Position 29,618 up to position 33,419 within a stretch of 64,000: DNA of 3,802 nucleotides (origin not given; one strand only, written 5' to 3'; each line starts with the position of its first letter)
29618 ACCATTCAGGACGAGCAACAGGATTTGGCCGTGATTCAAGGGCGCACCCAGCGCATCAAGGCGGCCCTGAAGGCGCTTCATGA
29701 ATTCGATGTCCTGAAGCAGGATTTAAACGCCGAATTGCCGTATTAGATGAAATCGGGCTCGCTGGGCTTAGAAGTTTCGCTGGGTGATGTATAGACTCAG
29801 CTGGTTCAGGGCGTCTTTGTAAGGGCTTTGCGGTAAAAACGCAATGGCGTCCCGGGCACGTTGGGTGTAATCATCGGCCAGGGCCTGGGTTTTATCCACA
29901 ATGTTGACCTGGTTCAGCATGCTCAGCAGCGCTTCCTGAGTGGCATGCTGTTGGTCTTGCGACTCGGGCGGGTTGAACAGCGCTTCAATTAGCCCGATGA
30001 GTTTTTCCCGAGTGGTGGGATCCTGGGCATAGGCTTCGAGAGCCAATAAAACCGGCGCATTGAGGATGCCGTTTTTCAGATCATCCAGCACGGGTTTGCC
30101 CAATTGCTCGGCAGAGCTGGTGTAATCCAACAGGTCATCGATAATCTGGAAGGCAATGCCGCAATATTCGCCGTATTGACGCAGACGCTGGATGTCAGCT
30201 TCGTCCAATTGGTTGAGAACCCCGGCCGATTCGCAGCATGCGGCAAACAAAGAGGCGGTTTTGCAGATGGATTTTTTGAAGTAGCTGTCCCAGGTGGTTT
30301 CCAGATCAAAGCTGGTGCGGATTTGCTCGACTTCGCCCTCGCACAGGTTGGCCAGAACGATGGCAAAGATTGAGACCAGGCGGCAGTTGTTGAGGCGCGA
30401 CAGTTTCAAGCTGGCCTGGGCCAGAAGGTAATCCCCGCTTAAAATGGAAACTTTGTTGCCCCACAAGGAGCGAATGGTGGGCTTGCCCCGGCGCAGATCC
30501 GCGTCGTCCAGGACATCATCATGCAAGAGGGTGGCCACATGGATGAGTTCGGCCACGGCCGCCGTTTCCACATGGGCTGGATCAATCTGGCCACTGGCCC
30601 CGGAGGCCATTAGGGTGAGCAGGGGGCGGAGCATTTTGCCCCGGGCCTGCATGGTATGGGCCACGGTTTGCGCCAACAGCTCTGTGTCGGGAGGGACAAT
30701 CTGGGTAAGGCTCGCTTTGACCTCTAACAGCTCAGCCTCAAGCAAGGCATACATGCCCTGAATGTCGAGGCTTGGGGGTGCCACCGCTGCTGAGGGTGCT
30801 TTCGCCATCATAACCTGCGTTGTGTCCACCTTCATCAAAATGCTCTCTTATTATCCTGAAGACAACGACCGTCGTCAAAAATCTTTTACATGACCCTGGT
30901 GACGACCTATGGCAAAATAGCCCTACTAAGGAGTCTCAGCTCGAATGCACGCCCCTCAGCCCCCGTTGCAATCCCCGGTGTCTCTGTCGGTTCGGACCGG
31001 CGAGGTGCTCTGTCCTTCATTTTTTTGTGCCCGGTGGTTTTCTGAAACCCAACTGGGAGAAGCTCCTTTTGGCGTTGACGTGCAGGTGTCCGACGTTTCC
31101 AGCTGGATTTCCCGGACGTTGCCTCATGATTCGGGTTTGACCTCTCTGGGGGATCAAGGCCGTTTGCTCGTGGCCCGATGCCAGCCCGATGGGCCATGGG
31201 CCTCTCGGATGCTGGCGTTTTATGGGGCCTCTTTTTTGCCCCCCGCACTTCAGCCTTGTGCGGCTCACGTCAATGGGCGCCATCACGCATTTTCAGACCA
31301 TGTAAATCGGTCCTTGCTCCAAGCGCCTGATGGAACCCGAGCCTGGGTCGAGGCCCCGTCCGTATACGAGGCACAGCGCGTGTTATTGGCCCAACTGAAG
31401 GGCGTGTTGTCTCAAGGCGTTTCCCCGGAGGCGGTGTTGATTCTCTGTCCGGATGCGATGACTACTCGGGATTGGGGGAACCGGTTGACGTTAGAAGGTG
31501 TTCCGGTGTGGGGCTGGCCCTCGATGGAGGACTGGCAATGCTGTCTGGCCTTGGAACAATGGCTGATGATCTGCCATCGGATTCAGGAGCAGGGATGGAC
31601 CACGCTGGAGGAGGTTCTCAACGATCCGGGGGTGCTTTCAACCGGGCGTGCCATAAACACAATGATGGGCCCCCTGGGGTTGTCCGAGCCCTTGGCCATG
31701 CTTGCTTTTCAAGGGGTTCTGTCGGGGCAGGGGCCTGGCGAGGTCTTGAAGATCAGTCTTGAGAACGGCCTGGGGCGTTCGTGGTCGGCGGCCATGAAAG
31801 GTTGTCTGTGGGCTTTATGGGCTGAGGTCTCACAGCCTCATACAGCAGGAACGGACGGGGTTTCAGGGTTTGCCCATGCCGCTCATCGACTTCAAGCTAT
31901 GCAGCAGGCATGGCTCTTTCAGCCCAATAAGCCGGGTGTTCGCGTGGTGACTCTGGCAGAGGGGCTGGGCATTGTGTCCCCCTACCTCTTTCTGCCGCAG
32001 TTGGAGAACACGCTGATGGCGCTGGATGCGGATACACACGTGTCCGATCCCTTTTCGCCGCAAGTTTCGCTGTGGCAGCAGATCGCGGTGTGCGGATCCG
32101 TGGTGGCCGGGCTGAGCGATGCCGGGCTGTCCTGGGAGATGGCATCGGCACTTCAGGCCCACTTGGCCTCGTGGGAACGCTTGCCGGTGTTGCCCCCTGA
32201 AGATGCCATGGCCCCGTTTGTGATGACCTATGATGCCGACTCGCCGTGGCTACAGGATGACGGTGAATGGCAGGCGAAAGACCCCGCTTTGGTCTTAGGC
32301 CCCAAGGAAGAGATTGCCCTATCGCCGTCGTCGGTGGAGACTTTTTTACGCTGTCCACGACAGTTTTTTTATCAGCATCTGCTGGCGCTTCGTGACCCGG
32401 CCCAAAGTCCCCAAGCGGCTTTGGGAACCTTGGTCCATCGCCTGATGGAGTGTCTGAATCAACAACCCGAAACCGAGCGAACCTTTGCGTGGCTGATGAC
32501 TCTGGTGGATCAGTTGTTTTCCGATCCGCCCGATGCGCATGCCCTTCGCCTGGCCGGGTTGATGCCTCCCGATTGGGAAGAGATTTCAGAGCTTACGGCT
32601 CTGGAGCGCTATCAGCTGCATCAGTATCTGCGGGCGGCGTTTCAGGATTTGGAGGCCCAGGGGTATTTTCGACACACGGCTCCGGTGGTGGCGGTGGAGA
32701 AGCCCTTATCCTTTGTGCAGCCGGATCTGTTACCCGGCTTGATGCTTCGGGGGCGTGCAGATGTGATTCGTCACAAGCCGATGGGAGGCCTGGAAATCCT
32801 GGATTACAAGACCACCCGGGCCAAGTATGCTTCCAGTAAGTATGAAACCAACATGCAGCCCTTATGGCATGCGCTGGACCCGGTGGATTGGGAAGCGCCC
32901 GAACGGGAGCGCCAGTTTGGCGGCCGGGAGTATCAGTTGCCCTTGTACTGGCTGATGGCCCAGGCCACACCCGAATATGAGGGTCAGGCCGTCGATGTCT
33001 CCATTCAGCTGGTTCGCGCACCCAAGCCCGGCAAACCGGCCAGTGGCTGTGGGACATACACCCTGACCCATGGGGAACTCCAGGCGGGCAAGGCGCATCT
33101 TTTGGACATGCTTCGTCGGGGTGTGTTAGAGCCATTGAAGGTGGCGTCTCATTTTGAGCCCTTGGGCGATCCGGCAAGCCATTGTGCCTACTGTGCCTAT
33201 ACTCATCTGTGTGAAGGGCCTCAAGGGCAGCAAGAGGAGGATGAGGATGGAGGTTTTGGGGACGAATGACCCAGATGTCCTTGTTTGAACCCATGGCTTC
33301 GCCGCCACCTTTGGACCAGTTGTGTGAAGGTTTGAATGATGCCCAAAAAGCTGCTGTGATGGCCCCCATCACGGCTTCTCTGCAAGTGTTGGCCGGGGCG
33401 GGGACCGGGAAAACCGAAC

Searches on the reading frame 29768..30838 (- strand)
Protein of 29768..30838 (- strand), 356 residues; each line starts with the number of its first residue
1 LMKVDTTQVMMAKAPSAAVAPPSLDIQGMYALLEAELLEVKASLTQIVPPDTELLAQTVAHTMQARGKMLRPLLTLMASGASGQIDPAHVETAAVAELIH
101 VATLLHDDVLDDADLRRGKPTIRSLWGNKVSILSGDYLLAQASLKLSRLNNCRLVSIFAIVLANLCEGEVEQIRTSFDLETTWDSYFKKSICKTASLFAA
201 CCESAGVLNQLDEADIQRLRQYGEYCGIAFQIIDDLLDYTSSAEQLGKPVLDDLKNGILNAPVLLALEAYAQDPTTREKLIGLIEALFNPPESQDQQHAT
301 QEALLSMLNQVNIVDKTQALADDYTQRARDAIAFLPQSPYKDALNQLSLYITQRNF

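Call 51: search_protein_families(library=pfam, proteins=[window:29768-30838:-])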
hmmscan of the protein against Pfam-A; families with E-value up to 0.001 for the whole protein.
window:29768-30838:- (356 aa): 1 family
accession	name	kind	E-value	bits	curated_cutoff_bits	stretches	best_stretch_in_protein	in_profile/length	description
PF00348.22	polyprenyl_synt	-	4.7e-66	223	27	1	53-285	2-235/251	Polyprenyl synthetase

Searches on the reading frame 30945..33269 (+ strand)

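Call 51: search_protein_families(library=pfam, proteins=[window:30945-33269:+])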
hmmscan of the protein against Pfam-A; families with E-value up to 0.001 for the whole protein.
window:30945-33269:+ (774 aa): 1 family
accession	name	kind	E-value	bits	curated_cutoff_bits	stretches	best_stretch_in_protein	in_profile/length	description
PF12705.13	PDDEXK_1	-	6.4e-31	108.6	22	1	459-757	2-247/247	PD-(D/E)XK nuclease superfamily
